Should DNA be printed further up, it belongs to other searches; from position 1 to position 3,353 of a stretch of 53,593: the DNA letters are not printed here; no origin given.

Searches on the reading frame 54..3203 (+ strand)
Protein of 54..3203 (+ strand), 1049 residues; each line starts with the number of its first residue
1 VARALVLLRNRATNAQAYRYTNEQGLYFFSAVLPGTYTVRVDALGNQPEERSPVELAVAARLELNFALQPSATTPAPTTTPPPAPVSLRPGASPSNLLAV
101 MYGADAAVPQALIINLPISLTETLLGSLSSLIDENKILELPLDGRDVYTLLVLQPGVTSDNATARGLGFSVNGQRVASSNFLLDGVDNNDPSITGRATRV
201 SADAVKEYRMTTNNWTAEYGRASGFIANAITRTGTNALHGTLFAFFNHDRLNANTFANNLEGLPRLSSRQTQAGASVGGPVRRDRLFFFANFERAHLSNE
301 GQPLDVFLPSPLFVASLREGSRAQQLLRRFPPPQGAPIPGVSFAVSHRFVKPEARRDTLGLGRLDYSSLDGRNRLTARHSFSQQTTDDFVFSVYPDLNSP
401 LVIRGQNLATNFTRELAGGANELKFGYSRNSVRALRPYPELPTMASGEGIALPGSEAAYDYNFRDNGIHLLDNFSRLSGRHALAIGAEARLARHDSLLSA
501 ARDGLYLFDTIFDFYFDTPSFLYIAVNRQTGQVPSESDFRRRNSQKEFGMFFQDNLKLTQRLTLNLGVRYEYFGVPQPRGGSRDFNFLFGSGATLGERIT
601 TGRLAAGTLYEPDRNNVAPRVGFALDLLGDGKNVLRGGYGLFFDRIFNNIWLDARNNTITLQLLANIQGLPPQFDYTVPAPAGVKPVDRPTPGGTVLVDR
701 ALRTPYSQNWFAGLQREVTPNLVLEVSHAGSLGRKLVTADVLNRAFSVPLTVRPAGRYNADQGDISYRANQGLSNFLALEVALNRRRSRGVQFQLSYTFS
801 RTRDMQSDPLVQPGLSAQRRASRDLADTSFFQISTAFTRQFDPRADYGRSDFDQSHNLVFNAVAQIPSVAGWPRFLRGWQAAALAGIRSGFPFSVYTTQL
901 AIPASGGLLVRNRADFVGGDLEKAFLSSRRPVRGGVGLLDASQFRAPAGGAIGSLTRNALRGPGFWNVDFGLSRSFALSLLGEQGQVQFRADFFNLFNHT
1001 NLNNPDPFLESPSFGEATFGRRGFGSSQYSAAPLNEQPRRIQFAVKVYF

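Call 19: search_protein_families(library=pfam, proteins=[window:54-3203:+], max_evalue=0.00001)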
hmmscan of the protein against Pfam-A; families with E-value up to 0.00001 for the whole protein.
window:54-3203:+ (1049 aa): 3 families
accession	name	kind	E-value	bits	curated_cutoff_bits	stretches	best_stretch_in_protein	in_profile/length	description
PF25183.1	OMP_b-brl_4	-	5.8e-130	435.6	30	2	323-1020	123-829/838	Outer membrane beta barrel domain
PF13620.12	CarboxypepD_reg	-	2.9e-11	44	32.3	1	2-69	15-82/82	Carboxypeptidase regulatory-like domain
PF00593.30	TonB_dep_Rec_b-barrel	-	5.8e-07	30.2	27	1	356-640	11-238/436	TonB dependent receptor-like, beta-barrel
